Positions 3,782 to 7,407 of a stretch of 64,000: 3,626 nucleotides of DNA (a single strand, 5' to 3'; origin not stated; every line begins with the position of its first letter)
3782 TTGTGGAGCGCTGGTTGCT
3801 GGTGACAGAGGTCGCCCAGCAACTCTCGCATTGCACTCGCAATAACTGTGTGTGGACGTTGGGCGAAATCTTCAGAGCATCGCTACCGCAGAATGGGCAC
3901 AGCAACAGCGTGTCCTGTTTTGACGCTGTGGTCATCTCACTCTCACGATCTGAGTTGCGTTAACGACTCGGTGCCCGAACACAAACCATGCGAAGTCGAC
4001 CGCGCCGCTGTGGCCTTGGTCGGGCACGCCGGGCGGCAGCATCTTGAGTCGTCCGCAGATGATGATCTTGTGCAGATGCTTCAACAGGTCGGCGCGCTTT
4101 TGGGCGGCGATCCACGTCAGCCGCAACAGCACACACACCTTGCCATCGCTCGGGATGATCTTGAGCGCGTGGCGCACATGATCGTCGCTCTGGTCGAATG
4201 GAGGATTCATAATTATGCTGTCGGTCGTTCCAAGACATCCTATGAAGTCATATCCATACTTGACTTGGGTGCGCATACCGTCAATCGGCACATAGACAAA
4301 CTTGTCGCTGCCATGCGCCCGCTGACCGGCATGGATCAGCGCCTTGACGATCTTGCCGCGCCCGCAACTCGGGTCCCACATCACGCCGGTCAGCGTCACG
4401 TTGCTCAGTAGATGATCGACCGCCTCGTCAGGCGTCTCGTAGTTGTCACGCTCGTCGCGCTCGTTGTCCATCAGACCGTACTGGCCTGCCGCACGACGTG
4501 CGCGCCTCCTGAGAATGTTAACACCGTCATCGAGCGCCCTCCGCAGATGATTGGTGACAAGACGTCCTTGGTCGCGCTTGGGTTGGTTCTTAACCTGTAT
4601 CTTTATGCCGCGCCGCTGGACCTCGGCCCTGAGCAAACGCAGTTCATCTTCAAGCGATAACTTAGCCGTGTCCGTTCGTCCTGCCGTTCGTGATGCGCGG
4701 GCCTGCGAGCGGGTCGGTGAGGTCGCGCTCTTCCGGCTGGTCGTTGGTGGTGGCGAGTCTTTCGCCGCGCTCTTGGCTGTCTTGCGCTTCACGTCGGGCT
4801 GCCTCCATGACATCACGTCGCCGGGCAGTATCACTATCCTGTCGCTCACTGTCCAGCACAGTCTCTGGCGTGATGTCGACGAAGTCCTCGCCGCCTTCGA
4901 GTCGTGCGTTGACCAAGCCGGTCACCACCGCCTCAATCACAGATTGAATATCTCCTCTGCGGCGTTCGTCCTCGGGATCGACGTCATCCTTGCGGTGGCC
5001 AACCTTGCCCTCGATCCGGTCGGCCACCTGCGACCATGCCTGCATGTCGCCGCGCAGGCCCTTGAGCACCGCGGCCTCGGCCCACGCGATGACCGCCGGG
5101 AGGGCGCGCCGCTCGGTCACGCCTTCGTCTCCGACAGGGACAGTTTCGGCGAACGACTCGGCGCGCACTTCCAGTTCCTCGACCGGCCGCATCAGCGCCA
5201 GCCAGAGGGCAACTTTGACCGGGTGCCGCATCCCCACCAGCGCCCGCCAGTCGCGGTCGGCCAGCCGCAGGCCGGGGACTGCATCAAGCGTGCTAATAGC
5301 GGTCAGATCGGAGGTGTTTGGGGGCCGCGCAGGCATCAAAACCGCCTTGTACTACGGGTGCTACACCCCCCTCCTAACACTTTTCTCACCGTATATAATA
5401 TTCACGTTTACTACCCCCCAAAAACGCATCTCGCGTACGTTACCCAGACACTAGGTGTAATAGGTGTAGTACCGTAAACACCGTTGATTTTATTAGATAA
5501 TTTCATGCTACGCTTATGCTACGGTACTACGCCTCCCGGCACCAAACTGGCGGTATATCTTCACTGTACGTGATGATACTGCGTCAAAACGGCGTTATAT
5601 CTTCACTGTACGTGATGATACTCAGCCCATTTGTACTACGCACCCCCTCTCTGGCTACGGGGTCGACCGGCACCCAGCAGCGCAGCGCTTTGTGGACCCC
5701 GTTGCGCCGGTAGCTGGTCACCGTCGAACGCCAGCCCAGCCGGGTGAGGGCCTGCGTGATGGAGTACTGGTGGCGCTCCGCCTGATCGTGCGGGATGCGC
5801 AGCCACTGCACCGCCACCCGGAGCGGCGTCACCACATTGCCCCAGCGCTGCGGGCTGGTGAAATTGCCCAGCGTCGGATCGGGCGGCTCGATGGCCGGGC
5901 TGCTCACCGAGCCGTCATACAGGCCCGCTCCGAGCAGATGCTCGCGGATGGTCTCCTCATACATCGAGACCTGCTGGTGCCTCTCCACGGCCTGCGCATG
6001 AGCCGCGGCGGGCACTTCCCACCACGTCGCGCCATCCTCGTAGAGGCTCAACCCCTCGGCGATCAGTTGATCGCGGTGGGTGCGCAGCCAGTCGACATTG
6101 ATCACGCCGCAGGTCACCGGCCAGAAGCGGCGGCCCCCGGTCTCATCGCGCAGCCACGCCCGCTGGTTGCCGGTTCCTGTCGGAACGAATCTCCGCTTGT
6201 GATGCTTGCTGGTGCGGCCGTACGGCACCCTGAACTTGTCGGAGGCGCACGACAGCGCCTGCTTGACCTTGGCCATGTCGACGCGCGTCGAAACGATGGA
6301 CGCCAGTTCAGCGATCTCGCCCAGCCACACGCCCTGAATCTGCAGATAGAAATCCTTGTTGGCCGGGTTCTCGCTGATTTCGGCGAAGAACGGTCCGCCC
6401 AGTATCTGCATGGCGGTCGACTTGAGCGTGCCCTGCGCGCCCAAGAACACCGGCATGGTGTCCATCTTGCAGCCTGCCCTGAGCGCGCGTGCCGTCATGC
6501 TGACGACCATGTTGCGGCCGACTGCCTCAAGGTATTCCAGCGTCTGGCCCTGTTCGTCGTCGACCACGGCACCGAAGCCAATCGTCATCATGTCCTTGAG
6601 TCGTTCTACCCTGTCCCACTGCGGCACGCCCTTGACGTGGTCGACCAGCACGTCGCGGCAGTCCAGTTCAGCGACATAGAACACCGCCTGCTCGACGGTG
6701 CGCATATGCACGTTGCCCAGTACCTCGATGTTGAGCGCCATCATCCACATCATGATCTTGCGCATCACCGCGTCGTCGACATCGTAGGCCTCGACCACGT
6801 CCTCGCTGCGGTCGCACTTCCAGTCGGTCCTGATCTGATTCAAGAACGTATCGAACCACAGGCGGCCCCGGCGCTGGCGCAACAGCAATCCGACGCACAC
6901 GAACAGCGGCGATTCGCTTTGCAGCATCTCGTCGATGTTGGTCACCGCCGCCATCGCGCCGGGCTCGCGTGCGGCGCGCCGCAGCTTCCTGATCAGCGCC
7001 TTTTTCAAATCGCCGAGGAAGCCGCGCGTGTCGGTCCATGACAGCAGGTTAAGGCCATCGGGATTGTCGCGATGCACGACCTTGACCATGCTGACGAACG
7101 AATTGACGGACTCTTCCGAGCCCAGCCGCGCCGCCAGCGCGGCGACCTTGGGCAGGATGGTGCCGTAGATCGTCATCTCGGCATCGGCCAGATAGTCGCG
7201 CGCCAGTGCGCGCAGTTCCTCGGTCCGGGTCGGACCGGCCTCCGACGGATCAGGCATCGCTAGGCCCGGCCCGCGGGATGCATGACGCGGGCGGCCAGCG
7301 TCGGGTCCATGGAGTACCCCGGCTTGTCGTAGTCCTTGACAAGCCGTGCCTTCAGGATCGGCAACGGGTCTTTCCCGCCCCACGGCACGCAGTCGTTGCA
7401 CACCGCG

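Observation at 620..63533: Genome-wide ~10-fold over-representation of the heptamer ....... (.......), written through coding sequence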

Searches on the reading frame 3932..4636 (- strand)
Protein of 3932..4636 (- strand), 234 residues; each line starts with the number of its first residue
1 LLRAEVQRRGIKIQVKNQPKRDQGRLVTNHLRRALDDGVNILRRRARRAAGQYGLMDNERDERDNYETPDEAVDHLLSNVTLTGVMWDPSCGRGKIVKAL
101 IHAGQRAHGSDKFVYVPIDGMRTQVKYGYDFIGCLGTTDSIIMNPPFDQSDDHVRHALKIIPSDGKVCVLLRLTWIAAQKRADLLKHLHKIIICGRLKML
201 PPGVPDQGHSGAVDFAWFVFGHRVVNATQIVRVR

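Call 39: find_homologous_proteins(query=window:3932-4636:-)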
Query window:3932-4636:- (234 aa): 56 proteins with E <= 0.001 among 970 candidates.
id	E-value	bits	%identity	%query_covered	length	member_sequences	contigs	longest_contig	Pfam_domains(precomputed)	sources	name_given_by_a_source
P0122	2.0e-119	415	100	76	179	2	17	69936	-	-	-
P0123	1.1e-84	301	64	91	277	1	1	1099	-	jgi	jgi:hypothetical protein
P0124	1.4e-84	301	70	81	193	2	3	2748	-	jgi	jgi:hypothetical protein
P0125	6.1e-80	286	65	82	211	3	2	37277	-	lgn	-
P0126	4.3e-76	273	60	91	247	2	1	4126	-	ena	-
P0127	1.0e-74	269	63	83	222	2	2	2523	-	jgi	jgi:hypothetical protein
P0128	3.7e-73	264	62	82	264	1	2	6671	-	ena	-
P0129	1.2e-71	259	61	79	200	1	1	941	-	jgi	-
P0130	3.2e-69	251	64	76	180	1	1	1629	-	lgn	-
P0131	4.8e-69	250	58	87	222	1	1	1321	-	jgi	jgi:hypothetical protein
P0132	2.2e-68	248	58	79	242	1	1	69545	-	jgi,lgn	jgi:hypothetical protein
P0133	4.2e-68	247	61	78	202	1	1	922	-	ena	-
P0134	1.4e-62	229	54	82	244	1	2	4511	-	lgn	-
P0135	1.6e-61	226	61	76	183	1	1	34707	-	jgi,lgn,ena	-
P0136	7.3e-59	217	55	81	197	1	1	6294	-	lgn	-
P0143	4.1e-55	205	53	76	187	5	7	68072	-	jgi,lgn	jgi:hypothetical protein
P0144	8.2e-54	200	51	78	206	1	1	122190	-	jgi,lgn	jgi:hypothetical protein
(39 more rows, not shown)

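Call 40: find_encoding_contigs(protein=P0125, flank=10000, max_places=1)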
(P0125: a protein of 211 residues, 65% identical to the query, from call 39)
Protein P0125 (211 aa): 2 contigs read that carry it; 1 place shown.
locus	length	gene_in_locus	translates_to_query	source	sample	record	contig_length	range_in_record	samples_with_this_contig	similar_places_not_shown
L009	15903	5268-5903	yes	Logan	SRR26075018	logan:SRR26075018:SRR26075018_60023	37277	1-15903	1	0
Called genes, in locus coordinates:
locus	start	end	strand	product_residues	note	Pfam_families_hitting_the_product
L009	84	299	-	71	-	-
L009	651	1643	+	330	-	-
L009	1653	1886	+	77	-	-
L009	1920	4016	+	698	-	PF05272:VapE-like_dom (faint), PF19263:DUF5906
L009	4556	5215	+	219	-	-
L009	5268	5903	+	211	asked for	-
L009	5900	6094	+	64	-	-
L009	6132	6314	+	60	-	-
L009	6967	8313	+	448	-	PF03237:Terminase_6N, PF17289:Terminase_6C (weak)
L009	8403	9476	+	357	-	-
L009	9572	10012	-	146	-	PF08291:Peptidase_M15_3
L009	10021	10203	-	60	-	-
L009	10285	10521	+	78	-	-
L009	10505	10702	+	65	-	-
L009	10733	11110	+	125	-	-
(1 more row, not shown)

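Call 41: find_encoding_contigs(protein=P0132, flank=10000, max_places=1)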
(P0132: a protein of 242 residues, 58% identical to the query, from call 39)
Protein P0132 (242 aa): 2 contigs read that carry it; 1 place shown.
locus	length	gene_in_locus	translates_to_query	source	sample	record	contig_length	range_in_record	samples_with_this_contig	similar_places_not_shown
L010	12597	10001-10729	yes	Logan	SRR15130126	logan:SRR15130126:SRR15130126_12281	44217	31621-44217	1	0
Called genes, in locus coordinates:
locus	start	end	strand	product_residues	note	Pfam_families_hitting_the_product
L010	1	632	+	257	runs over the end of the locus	PF23977:Pam3_Gp34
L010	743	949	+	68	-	-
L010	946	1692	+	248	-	-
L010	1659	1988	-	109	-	-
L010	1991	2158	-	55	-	-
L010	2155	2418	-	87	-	-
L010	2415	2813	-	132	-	PF00486:Trans_reg_C (weak)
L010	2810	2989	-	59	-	-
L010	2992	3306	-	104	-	-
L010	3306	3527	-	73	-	-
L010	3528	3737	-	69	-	-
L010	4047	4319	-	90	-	-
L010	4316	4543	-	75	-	-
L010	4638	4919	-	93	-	-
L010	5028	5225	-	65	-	-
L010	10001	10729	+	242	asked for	-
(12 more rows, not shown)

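Call 42: find_encoding_contigs(protein=P0143, flank=10000, max_places=1)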
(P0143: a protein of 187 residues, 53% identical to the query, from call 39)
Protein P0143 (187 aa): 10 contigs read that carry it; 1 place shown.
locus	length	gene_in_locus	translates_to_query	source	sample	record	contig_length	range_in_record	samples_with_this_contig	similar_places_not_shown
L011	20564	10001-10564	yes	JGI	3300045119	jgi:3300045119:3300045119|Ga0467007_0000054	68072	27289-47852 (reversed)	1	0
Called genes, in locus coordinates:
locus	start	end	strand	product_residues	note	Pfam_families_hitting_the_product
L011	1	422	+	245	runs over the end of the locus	-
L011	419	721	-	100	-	-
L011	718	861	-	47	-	-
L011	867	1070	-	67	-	-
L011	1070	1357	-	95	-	-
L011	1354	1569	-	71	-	-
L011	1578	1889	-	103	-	-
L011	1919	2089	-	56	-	-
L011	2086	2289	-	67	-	-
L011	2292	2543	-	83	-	-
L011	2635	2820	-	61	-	-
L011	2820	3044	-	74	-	-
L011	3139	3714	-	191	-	-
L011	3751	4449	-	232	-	-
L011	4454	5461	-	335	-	PF02195:ParB_N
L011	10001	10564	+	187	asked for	-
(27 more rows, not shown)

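Call 43: find_encoding_contigs(protein=P0144, flank=10000, max_places=1)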
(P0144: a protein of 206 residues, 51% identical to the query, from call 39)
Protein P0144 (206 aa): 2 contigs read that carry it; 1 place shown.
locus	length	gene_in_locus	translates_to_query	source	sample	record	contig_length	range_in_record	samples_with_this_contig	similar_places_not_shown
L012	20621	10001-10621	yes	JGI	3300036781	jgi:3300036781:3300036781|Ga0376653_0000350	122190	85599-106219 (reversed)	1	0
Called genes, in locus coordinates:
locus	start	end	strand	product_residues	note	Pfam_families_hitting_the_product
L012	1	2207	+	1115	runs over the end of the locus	PF25794:SACS, PF13020:NOV_C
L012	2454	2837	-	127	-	-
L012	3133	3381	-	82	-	-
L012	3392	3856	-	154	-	-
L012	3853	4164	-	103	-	-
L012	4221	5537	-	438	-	PF00239:Resolvase, PF07508:Recombinase, PF13408:Zn_ribbon_recom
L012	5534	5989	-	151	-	PF11149:DUF2924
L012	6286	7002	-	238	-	-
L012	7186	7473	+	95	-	-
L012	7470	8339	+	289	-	PF23639:DUF7146, PF13362:Toprim_3 (weak)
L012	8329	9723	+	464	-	PF08706:D5_N, PF19263:DUF5906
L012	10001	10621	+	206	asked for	-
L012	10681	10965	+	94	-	-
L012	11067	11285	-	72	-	-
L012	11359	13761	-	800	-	PF06087:Tyr-DNA_phospho (faint), PF13091:PLDc_2 (faint)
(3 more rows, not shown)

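Call 62: find_related_loci(query=A2, collection=viral_contigs, flank=10000)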
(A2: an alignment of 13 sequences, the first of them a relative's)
Query A2 (179 aa) in viral_contigs; peptide patterns used: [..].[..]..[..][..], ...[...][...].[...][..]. (x = any residue, [..] = any of these).
141 stretches matched a pattern; 15 encode a relative of the query (tblastn E <= 1e-3); 15 distinct loci.
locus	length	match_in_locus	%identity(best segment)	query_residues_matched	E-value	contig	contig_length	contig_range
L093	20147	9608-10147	64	1-179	7e-79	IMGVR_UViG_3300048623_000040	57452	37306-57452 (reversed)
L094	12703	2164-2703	62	1-179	1e-76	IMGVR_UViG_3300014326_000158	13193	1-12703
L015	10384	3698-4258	55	1-179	1e-63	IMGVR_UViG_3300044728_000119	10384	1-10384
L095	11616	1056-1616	53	1-179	4e-62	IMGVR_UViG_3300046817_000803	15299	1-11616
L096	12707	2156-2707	51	1-178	2e-52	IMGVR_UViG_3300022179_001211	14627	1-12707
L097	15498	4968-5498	52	1-178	4e-50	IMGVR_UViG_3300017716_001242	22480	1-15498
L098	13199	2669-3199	52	1-178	4e-50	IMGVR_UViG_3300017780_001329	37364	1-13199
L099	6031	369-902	51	1-178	2e-47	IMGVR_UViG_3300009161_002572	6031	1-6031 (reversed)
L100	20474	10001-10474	33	5-167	2e-18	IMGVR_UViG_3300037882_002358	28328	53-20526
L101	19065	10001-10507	35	9-178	6e-17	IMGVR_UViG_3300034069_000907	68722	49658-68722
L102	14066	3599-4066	35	9-165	4e-16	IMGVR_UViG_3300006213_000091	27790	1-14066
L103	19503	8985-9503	29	5-179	4e-11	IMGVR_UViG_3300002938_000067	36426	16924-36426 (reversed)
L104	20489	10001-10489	27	9-168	3e-10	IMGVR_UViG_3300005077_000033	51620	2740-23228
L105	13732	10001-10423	30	31-165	7e-8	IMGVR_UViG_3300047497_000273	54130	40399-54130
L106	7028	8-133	43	140-178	3e-5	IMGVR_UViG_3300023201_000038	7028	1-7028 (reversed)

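Call 65: search_solved_structures(query=A2, max_evalue=1, show_alignments=1)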
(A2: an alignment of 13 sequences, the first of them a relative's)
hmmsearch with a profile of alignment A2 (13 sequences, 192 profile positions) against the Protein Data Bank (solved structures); distinct sequences matched with E-value up to 1: 181 (the best 60 are shown).
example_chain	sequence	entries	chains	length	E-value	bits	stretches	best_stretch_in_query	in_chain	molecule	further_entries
5lel_A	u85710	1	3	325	7.7e-06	28.8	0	43-74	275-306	DD_Off7_10_3G124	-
5le9_A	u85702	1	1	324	2.4e-05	27.2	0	44-74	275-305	DD_Off7_09_3G124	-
5lem_A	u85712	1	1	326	2.5e-05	27.2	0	45-74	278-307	DD_Off7_11_3G124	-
5lea_A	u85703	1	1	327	3.5e-05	26.7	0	43-74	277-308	DD_Off7_12_3G124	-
7z72_B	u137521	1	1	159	6.7e-05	25.7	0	43-73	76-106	Darpin A5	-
1yub_A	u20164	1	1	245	0.00022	24.1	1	13-114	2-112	RRNA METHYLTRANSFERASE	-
9q4d_A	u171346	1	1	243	0.00037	23.3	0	21-69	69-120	Transcription factor ETV6,DARPin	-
9znb_A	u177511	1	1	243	0.00093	22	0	22-70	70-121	Transcription factor ETV6,SAM Domain of Transcription factor ETV6 fused to a DARPin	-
9dvg_A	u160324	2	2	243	0.001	21.9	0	22-69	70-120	Transcription factor ETV6,DARPin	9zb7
1dus_A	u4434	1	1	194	0.0011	21.8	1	26-153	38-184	MJ0882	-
5mak_A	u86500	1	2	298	0.0014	21.4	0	43-74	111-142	R7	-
6mok_A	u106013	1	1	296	0.0016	21.3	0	45-74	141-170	Dimeric DARPin ANR7 (A_distance_r7)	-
5ma3_A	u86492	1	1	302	0.0016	21.3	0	43-74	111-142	R11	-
1qam_A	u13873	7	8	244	0.0016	21.3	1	17-115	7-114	ERMC' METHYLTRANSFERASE | ERMC' RRNA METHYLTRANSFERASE | RRNA METHYL TRANSFERASE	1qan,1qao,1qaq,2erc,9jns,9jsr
5ma9_A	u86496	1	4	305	0.0016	21.2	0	43-74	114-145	R11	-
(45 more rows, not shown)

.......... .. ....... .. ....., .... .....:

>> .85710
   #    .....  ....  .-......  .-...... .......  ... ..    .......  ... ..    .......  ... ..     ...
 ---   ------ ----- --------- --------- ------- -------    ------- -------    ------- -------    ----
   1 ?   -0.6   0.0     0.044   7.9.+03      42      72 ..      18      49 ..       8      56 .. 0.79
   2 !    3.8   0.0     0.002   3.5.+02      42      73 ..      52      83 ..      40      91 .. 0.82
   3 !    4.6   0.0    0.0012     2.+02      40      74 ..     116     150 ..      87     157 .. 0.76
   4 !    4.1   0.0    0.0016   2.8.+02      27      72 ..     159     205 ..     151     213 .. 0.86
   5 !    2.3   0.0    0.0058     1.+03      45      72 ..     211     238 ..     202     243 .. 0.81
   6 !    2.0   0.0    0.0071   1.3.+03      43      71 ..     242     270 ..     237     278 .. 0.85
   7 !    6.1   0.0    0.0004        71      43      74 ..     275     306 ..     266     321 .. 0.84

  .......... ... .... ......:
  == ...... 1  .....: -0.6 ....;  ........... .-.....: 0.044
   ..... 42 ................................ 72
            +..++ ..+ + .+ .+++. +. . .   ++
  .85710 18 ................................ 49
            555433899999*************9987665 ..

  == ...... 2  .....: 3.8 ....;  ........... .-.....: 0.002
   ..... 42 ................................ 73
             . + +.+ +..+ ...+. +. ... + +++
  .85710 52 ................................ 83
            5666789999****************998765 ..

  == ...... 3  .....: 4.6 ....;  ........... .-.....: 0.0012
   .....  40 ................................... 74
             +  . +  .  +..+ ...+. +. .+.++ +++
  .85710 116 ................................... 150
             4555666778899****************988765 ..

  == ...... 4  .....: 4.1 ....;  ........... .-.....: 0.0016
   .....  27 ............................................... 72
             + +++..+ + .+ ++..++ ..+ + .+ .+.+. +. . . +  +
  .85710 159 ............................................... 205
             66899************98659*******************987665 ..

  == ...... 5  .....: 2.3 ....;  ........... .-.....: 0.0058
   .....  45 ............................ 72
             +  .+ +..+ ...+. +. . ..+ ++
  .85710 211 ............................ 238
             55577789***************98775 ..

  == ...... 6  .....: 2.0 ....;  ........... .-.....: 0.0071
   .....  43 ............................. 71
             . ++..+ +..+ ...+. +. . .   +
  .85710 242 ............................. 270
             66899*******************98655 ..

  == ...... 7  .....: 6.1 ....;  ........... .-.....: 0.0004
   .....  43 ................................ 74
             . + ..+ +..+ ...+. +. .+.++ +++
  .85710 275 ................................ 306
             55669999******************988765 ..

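Call 67: find_related_loci(query=A2, collection=genome_contigs, flank=10000)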
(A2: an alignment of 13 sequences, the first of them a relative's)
Query A2 (179 aa) in genome_contigs; peptide patterns used: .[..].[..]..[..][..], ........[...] (x = any residue, [..] = any of these).
53 stretches matched a pattern, but none encodes a relative of the query by tblastn (E <= 1e-3).

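Call 87: predict_structure(alignment_id=A2)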
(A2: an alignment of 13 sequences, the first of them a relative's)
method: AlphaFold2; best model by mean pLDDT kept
length: 179 residues; sequences in the alignment: 13
mean_pLDDT: 88.4   pTM: 0.86
mean pLDDT of the five models: 88.4, 88.0, 87.4, 86.8, 86.5
residues with pLDDT >= 90: 113; 70-90: 50; 50-70: 14; < 50: 2
segments of 3 or more residues with pLDDT < 50: none
pLDDT, mean of each block of 10 residues (from residue 1): 56 91 95 94 97 93 91 90 90 91 93 94 89 95 79 72 94 88
secondary structure, 60 per line:
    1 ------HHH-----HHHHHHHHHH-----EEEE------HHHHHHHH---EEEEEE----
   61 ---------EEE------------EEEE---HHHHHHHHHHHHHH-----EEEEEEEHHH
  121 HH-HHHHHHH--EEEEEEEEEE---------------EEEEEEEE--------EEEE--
elements in order: H15-24 E30-33 H40-47 E51-56 E70-72 E85-88 H92-105 E111-117 H118-122 H124-130 E133-142 E158-165 E174-177

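Call 89: fold_search(model_id=the predicted structure, library=pdb)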
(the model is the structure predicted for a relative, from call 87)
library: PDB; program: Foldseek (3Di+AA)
matches with E <= 10: 500; with E <= 0.001: 500
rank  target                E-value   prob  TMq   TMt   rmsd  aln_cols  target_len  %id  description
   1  3lpm_A                4.8e-08  1.00  0.56  0.47   5.7       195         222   15  Crystal structure of putative methyltransferase small domain protein from Listeria monocytogenes (released 2010-02-23)
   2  1aqj_B                7.4e-08  1.00  0.59  0.30   5.0       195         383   15  STRUCTURE OF ADENINE-N6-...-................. TAQI (released 1997-02-12)
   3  1g38_A                7.8e-08  1.00  0.56  0.28   5.5       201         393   16  ADENINE-SPECIFIC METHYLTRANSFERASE M. TAQ I/DNA COMPLEX (released 2001-03-05)
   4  1aqi_A                9.4e-08  1.00  0.64  0.33   5.1       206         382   16  STRUCTURE OF ADENINE-N6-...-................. TAQI (released 1997-02-12)
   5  2adm_A                1.0e-07  1.00  0.60  0.30   4.8       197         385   16  ADENINE-N6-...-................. TAQI (released 1997-01-27)
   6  2ibs_A                1.4e-07  1.00  0.56  0.28   5.5       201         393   17  Crystal structure of the adenine-specific DNA methyltransferase M.TaqI complexed with the cofactor analog AETA and a 1 (released 2007-05-29)
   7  2np6_A                1.6e-07  1.00  0.59  0.29   5.2       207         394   16  Crystal structure of the adenine-specific DNA methyltransferase M.TaqI complexed with the cofactor analog AETA and a 1 (released 2007-11-13)
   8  3opn                  2.0e-07  1.00  0.65  0.57   5.4       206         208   12  The crystal structure of a putative hemolysin from Lactococcus lactis (released 2010-10-13)
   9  7qw7_A                2.1e-07  1.00  0.65  0.25   5.2       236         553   14  Adenine-specific DNA methyltransferase M.BseCI complexed with AdoHcy and cognate fully methylated DNA duplex (released 2023-01-25)
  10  1aqj_A                2.2e-07  1.00  0.59  0.30   4.7       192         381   16  STRUCTURE OF ADENINE-N6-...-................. TAQI (released 1997-02-12)
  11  2okc_A                2.2e-07  1.00  0.65  0.31   5.6       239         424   16  Crystal structure of Type I restriction enzyme StySJI M protein (NP_813429.1) from Bacteroides thetaiotaomicron VPI-54 (released 2007-01-30)
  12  2okc_B                2.2e-07  1.00  0.64  0.30   4.8       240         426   16  Crystal structure of Type I restriction enzyme StySJI M protein (NP_813429.1) from Bacteroides thetaiotaomicron VPI-54 (released 2007-01-30)
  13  2jg3_A                2.4e-07  1.00  0.55  0.28   5.6       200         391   16  MtaqI with BAZ (released 2007-08-07)
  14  2ih5_A                2.5e-07  1.00  0.56  0.28   5.3       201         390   17  Crystal structure of the adenine-specific DNA methyltransferase M.TaqI complexed with the cofactor analog AETA and a 1 (released 2007-11-13)
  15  7eew_A                2.7e-07  1.00  0.62  0.21   4.8       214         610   13  Crystal structure of the intact MTase from Vibrio vulnificus YJ016 in complex with the DNA-mimicking Ocr protein and t (released 2022-03-23)
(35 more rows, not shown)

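Call 103: find_related_loci(query=A2, collection=metagenome_contigs, flank=10000)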
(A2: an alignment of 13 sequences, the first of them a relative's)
Query A2 (179 aa) in metagenome_contigs; peptide patterns used: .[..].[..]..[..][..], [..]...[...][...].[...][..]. (x = any residue, [..] = any of these).
160 stretches matched a pattern; 28 encode a relative of the query (tblastn E <= 1e-3); 28 distinct loci.
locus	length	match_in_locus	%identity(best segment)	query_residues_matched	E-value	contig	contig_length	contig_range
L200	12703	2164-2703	62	1-179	7e-77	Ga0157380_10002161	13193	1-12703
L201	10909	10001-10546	60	1-178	2e-67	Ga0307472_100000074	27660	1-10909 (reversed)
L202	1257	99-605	51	1-165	5e-57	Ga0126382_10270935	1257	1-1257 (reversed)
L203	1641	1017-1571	50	1-178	2e-52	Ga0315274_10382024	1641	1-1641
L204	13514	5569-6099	52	1-178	3e-50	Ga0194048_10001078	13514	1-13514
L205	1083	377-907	46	1-177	4e-53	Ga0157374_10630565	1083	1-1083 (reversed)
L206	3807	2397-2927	52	1-178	3e-50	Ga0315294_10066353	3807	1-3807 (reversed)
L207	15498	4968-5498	52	1-178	3e-50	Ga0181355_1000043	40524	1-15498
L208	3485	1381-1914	48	1-178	8e-50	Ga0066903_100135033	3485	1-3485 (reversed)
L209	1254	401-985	48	1-178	1e-50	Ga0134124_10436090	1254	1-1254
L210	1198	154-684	48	1-177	1e-50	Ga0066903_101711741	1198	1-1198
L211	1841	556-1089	51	1-178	3e-48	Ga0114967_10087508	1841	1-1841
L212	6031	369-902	51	1-178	1e-47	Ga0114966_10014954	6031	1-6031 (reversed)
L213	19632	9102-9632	50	1-178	2e-47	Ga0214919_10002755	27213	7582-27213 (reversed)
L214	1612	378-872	51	1-165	4e-48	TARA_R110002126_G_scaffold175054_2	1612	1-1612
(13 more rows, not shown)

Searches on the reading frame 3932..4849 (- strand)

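Call 14: search_protein_families(library=pfam, proteins=[window:3932-4849:-], max_evalue=0.01)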
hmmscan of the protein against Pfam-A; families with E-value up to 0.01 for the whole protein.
window:3932-4849:- (305 aa): 0 families

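Call 17: search_protein_families(library=phrogs, proteins=[window:3932-4849:-], max_evalue=0.001)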
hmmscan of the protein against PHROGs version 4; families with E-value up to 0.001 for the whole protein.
window:3932-4849:- (305 aa): 3 families
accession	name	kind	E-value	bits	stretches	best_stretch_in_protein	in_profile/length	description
phrog_799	-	other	2.5e-39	136.7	1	65-294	143-367/458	DNA methyltransferase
phrog_9133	-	unknown function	1.4e-10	40.7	1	130-260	730-874/1259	-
phrog_32703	-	unknown function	1.8e-07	31.2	1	131-243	6-124/480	-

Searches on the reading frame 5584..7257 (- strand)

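Call 14: search_protein_families(library=pfam, proteins=[window:5584-7257:-], max_evalue=0.01)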
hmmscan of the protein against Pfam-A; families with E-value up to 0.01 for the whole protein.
window:5584-7257:- (557 aa): 1 family
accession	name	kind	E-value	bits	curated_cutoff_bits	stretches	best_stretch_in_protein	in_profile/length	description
PF05272.17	VapE-like_dom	-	1.9e-55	188.1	25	1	213-429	5-214/217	Virulence-associated protein E-like domain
